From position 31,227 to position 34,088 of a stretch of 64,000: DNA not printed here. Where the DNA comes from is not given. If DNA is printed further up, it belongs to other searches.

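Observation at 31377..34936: Deoxynucleoside kinase + three-domain PEP-utilizing phosphotransferase with an unknown C-terminal domain (possible nucleoside/xenobiotic phosphorylation module)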

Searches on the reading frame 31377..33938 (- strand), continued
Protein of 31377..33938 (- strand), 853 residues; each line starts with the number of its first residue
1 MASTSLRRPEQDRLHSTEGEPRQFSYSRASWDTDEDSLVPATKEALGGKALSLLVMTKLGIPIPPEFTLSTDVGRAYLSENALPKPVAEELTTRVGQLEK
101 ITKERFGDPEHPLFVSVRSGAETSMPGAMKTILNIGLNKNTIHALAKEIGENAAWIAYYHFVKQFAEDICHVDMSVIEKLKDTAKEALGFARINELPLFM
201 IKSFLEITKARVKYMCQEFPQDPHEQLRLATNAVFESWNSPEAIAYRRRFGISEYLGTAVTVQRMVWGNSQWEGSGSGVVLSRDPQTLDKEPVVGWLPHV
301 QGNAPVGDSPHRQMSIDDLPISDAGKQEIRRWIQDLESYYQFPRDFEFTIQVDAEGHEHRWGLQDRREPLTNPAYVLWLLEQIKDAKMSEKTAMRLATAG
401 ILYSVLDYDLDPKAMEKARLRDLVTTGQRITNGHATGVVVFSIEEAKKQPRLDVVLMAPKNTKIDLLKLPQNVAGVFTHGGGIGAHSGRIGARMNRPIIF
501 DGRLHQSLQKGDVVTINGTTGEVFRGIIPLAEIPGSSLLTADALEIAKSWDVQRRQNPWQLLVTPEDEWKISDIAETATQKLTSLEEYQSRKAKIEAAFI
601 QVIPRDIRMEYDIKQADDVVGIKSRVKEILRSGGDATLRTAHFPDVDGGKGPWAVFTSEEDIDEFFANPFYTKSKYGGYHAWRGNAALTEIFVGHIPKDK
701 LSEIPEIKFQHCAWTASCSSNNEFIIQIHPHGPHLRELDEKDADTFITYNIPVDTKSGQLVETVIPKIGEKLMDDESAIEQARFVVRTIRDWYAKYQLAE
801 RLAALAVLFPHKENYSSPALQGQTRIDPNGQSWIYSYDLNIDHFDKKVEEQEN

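Call 14: find_encoding_contigs(protein=P0005, flank=8000, max_places=2)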
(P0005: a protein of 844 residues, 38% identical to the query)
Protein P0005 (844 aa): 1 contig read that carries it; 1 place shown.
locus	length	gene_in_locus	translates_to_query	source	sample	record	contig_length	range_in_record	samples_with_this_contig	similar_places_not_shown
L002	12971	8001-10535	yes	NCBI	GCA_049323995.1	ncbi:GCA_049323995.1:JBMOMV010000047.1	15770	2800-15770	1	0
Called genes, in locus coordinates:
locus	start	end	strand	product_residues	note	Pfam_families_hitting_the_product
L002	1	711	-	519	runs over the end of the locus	PF27218:MJ0043_C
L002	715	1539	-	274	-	PF00535:Glycos_transf_2, PF10111:Glyco_tranf_2_2, PF13641:Glyco_tranf_2_3, PF13632:Glyco_trans_2_3 (weak)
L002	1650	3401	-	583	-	PF04675:DNA_ligase_A_N, PF01068:DNA_ligase_A_M, PF09414:RNA_ligase (weak), PF04679:DNA_ligase_A_C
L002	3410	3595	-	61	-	-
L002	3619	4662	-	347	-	PF02661:Fic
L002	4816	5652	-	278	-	PF01256:Carb_kinase, PF02110:HK (weak)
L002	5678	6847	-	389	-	PF02463:SMC_N, PF13175:AAA_15, PF13476:AAA_23, PF13555:AAA_29 (faint), PF13304:AAA_21 (faint)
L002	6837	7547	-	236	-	PF00696:AA_kinase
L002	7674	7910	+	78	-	-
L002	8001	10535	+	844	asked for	PF01326:PPDK_N, PF00391:PEP-utilizers (weak)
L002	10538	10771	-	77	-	-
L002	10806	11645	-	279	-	PF01149:Fapy_DNA_glyco, PF06831:H2TH, PF06827:zf-FPG_IleRS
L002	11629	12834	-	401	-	PF13439:Glyco_transf_4 (weak), PF20706:GT4-conflict, PF00534:Glycos_transf_1, PF13692:Glyco_trans_1_4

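Call 15: find_encoding_contigs(protein=P0007, flank=8000, max_places=2)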
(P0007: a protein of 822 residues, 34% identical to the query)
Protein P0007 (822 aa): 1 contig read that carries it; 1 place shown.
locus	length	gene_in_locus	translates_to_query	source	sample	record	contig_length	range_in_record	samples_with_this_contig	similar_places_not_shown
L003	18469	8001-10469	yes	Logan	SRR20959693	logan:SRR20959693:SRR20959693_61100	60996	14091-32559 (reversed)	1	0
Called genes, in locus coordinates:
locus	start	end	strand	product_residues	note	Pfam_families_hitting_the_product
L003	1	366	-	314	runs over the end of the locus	PF01699:Na_Ca_ex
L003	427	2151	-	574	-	PF04675:DNA_ligase_A_N, PF01068:DNA_ligase_A_M, PF09414:RNA_ligase, PF04679:DNA_ligase_A_C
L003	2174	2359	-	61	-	-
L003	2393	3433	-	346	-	PF02661:Fic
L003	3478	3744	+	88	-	PF18898:DUF5654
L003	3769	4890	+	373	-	-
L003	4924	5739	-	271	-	PF01256:Carb_kinase, PF08543:Phos_pyr_kin, PF02110:HK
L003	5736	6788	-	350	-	PF02463:SMC_N, PF13175:AAA_15, PF13476:AAA_23, PF13555:AAA_29 (weak), PF13304:AAA_21 (weak)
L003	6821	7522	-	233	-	PF00696:AA_kinase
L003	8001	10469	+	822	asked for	PF01326:PPDK_N, PF00391:PEP-utilizers (faint)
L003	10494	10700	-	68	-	-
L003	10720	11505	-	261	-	PF12698:ABC2_membrane_3 (weak)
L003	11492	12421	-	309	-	PF00005:ABC_tran, PF13304:AAA_21, PF13732:DrrA1-3_C (weak)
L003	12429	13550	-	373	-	PF13439:Glyco_transf_4, PF20706:GT4-conflict, PF00534:Glycos_transf_1, PF13692:Glyco_trans_1_4, PF13524:Glyco_trans_1_2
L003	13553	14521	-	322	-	PF02739:5_3_exonuc_N, PF01367:5_3_exonuc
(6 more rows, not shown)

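Call 16: find_encoding_contigs(protein=P0008, flank=8000, max_places=2)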
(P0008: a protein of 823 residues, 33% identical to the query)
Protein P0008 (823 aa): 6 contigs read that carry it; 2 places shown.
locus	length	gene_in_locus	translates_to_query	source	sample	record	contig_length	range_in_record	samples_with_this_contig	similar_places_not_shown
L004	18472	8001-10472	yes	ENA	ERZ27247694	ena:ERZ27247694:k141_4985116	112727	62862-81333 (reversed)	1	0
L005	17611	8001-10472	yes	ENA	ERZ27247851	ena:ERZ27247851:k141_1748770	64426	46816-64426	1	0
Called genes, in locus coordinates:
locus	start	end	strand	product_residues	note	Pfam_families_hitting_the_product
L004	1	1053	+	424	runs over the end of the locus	PF00155:Aminotran_1_2 (weak), PF01053:Cys_Met_Meta_PP, PF01041:DegT_DnrJ_EryC1, PF00266:Aminotran_5 (weak)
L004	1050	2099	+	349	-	PF01408:GFO_IDH_MocA, PF22725:GFO_IDH_MocA_C3, PF02894:GFO_IDH_MocA_C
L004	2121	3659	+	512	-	PF02310:B12-binding, PF04055:Radical_SAM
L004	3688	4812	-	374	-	PF13692:Glyco_trans_1_4, PF00534:Glycos_transf_1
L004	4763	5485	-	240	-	PF00005:ABC_tran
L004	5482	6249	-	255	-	PF01061:ABC2_membrane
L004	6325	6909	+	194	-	PF02397:Bac_transf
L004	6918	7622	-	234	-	PF00696:AA_kinase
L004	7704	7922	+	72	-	-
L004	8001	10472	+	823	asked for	PF01326:PPDK_N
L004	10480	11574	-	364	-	PF13439:Glyco_transf_4, PF20706:GT4-conflict, PF00534:Glycos_transf_1, PF13692:Glyco_trans_1_4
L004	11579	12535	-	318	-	PF02739:5_3_exonuc_N, PF01367:5_3_exonuc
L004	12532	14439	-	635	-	PF00004:AAA, PF07728:AAA_5 (weak), PF17862:AAA_lid_3, PF01434:Peptidase_M41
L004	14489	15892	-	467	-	PF00579:tRNA-synt_1b, PF01588:tRNA_bind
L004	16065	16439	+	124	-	-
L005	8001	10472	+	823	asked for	PF01326:PPDK_N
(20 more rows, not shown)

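Call 17: find_encoding_contigs(protein=P0010, flank=8000, max_places=2)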
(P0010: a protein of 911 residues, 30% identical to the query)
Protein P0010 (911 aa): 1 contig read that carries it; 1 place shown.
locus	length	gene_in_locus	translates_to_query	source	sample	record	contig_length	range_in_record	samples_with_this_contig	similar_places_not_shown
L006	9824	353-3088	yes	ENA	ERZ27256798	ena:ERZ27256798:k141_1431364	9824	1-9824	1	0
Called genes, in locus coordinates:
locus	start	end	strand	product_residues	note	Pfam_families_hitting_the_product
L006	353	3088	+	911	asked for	PF01326:PPDK_N, PF00391:PEP-utilizers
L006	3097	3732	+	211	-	PF13238:AAA_18 (weak), PF13671:AAA_33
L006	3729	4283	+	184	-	-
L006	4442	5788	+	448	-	PF01411:tRNA-synt_2c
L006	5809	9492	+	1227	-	PF01590:GAF, PF13185:GAF_2, PF01590:GAF, PF13185:GAF_2, PF01590:GAF, PF13185:GAF_2, PF01590:GAF, PF13185:GAF_2, +8 more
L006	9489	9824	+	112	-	?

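Call 37: search_protein_families(library=pfam, proteins=[L006:3097-3732:+, L006:3729-4283:+], max_evalue=0.01)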
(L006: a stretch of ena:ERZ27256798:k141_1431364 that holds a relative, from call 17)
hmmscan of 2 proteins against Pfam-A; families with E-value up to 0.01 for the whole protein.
L006:3097-3732:+ (211 aa): 3 families
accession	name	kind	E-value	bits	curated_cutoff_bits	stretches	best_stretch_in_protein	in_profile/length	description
PF13671.12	AAA_33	-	5.3e-09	36.9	27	1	7-148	4-131/143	AAA domain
PF13238.12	AAA_18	-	5.5e-06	27.3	29.4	1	5-140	1-114/128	AAA domain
PF13207.12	AAA_17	-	0.0017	19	27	1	8-146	1-131/136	AAA domain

L006:3729-4283:+ (184 aa): 0 families
